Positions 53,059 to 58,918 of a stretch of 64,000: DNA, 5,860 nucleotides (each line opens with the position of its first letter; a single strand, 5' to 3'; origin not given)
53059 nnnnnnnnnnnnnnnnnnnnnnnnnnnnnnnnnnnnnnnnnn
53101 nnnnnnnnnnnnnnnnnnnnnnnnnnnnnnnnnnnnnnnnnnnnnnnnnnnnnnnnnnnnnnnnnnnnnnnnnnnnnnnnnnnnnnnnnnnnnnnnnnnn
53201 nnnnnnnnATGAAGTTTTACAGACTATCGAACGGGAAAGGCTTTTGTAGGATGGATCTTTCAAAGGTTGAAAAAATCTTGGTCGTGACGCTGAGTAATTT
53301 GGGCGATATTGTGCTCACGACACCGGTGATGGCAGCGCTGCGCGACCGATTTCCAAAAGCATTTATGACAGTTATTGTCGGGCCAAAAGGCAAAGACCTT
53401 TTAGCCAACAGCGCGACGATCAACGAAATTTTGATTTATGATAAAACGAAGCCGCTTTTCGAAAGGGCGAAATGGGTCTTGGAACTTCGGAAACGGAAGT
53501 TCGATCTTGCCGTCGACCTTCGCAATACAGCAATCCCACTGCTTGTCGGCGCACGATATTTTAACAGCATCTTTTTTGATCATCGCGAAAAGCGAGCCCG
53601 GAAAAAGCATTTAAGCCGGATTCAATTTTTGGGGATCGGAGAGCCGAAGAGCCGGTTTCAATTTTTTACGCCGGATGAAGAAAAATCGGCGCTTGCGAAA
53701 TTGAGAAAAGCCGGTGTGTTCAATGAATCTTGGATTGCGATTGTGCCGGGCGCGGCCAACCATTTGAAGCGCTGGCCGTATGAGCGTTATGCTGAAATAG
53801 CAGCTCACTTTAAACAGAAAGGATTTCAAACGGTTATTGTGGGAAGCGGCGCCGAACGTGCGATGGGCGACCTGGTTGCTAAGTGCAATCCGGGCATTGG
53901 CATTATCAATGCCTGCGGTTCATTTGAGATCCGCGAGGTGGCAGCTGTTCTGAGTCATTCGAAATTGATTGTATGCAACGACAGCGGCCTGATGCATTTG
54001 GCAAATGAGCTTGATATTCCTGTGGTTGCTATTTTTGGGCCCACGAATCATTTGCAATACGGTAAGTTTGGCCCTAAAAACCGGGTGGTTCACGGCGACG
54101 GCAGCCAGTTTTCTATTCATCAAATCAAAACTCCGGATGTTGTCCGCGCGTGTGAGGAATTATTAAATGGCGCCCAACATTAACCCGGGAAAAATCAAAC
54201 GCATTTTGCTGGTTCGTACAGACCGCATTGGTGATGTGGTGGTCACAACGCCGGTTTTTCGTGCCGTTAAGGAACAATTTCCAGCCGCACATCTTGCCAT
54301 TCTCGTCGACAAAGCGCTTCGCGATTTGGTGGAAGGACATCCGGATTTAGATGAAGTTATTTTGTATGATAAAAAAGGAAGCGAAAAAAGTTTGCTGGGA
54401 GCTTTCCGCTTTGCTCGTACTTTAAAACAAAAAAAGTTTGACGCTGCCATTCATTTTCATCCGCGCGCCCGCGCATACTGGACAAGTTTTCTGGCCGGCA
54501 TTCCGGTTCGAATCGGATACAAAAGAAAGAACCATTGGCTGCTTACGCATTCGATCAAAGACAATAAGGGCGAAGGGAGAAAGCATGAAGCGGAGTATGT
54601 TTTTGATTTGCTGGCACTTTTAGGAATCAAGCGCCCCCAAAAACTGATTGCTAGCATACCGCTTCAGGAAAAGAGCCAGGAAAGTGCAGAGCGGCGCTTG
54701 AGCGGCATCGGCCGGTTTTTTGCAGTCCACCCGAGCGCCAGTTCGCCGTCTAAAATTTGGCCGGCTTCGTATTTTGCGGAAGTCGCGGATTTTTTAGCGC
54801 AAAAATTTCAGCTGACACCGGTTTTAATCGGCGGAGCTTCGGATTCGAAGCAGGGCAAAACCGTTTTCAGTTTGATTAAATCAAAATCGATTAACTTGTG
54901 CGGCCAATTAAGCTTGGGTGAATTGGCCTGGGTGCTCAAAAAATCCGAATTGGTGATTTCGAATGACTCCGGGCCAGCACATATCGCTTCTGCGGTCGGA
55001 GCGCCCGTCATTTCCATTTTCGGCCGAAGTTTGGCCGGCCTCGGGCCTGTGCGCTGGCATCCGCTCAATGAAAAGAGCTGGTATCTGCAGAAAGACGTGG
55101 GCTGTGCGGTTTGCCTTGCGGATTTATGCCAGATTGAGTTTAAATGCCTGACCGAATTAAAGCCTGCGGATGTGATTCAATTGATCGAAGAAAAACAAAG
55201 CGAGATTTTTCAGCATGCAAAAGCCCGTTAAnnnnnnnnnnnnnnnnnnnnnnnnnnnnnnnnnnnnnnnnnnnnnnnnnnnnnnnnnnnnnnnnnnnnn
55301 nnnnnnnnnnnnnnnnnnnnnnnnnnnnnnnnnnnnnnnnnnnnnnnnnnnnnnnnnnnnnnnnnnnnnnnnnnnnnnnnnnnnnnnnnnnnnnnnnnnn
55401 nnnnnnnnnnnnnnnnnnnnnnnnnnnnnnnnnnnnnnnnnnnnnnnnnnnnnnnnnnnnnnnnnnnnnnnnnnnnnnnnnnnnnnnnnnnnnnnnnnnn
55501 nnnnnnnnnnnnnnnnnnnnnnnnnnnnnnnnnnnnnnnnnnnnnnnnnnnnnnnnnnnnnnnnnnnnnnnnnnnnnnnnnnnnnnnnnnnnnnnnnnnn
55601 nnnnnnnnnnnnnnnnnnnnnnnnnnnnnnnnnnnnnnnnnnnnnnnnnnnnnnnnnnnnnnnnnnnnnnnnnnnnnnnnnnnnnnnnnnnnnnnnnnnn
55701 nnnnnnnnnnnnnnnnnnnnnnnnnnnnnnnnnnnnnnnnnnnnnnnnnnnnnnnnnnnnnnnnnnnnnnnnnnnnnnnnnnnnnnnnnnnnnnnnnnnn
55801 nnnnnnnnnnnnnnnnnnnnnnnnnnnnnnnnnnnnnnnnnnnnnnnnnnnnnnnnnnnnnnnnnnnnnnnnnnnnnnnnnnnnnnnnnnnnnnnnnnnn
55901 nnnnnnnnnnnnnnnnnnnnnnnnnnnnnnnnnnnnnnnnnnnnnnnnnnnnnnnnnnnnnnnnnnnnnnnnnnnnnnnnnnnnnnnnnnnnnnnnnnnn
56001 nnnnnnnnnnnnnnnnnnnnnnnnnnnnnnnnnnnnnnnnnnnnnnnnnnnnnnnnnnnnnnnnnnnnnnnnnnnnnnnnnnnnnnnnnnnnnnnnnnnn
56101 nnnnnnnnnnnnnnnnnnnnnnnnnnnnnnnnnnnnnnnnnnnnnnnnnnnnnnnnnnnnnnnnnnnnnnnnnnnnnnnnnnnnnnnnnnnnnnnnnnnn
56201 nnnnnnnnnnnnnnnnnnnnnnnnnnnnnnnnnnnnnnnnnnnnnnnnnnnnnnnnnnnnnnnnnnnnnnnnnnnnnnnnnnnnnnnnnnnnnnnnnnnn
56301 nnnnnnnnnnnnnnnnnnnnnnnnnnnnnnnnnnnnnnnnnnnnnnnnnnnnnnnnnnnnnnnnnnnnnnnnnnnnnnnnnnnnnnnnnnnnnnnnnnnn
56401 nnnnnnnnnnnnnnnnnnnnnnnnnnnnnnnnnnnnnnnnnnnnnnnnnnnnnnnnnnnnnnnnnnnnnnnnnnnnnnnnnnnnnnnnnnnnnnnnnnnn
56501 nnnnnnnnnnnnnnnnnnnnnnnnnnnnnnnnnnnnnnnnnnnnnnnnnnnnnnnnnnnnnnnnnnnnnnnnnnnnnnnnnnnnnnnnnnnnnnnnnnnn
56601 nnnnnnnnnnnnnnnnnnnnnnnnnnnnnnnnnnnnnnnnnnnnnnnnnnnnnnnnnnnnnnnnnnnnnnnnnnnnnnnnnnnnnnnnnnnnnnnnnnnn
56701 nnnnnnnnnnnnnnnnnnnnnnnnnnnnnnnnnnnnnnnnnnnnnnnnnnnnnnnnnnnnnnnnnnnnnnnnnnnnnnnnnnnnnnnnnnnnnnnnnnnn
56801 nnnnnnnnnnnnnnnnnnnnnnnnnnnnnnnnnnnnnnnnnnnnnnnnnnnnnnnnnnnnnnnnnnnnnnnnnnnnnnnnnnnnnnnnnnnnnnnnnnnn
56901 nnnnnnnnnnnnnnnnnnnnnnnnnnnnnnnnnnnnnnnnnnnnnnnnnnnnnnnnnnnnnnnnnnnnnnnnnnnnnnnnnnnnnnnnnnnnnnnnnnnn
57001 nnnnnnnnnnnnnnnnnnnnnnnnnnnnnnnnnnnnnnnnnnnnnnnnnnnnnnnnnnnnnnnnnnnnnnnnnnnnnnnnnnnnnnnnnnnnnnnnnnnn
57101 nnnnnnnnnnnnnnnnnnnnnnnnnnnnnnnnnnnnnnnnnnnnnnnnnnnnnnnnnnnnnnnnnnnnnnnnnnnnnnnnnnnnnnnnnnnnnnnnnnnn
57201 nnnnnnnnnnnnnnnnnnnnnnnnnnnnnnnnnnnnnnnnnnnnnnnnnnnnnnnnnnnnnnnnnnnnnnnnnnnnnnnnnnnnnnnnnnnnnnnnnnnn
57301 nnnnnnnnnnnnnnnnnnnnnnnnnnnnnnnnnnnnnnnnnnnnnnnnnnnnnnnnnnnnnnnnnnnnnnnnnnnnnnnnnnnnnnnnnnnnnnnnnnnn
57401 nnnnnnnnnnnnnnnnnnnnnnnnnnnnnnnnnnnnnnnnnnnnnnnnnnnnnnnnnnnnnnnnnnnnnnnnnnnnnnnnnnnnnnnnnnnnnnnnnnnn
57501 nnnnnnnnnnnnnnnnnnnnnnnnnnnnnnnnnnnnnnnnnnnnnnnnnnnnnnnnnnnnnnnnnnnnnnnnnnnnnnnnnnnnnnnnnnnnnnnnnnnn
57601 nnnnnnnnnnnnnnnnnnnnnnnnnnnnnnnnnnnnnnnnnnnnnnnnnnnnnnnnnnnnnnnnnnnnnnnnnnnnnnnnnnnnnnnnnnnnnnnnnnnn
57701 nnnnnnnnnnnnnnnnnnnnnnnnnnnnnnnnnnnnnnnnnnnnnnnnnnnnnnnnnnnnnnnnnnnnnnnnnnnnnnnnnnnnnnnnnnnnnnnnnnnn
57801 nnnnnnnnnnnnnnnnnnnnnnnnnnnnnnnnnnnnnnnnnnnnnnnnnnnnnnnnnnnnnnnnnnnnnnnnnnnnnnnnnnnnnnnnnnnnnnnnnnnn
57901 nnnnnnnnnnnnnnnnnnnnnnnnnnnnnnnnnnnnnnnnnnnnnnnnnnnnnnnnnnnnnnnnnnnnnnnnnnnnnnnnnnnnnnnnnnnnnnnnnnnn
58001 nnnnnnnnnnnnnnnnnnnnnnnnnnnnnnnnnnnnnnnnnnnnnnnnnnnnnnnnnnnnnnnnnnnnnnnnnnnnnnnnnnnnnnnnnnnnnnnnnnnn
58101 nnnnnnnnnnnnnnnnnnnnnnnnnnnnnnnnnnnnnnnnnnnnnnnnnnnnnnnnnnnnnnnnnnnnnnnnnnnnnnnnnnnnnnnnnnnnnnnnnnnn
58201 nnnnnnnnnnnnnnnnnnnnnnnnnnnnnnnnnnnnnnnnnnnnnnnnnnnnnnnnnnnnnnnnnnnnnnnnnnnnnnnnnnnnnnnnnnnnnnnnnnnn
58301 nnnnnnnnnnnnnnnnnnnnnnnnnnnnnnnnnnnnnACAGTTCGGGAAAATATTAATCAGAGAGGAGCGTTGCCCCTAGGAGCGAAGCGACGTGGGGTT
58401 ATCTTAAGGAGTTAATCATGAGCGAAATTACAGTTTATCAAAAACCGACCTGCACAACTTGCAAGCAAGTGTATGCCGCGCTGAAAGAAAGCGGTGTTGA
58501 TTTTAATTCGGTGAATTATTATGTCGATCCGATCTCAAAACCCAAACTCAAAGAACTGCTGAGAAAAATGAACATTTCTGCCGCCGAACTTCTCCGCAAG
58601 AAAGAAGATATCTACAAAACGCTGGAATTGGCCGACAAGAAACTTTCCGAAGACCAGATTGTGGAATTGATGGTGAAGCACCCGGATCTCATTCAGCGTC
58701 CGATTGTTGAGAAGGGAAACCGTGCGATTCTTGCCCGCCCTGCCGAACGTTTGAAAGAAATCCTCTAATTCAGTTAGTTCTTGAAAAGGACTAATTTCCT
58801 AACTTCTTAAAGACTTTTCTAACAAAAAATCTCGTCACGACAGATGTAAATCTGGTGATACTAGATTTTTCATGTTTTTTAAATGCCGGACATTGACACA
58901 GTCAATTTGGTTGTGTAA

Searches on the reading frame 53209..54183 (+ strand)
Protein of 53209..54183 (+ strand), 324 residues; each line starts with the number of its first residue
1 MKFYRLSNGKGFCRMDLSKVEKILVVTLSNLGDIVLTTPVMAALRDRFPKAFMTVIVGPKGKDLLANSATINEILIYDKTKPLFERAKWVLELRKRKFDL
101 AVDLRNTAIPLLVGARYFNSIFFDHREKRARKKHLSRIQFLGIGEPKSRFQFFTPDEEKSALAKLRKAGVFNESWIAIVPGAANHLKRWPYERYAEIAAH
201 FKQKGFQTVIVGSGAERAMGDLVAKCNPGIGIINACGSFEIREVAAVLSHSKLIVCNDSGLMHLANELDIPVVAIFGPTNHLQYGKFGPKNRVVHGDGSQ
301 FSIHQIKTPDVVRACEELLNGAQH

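Call 11: search_protein_families(library=pfam, proteins=[window:53209-54183:+], max_evalue=0.001)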
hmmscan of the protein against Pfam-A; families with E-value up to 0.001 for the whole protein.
window:53209-54183:+ (324 aa): 1 family
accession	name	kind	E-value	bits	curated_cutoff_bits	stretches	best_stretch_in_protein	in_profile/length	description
PF01075.23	Glyco_transf_9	-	1.4e-30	106.9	22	1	154-296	87-229/247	Glycosyltransferase family 9 (heptosyltransferase)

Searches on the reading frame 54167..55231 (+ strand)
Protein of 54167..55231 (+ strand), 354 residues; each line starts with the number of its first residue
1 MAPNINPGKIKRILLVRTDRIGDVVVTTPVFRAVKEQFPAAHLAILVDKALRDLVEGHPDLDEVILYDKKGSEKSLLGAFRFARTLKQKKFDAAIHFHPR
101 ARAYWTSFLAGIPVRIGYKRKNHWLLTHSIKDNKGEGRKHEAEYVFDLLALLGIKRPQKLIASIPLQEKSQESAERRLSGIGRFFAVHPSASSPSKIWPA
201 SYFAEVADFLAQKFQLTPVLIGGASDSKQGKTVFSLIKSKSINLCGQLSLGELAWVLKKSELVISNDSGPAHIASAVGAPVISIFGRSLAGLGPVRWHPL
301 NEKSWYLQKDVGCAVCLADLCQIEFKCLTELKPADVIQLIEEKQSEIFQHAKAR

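Call 11: search_protein_families(library=pfam, proteins=[window:54167-55231:+], max_evalue=0.001)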
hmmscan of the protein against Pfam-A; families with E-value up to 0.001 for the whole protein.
window:54167-55231:+ (354 aa): 1 family
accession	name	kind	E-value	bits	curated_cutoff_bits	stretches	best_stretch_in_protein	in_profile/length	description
PF01075.23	Glyco_transf_9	-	5.1e-36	124.7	22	1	80-322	2-242/247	Glycosyltransferase family 9 (heptosyltransferase)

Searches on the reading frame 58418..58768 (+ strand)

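Call 11: search_protein_families(library=pfam, proteins=[window:58418-58768:+], max_evalue=0.001)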
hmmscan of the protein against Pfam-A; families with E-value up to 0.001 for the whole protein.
window:58418-58768:+ (116 aa): 3 families
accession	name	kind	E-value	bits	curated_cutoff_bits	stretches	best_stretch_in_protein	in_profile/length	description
PF03960.21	ArsC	-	6.1e-20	71.8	24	1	7-114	1-78/79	ArsC family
PF00462.30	Glutaredoxin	-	1.1e-07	32.4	22.9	1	4-48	1-45/60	Glutaredoxin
PF05768.20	Glrx-like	-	0.00071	20.3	26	0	4-82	2-73/77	Glutaredoxin-like domain (DUF836)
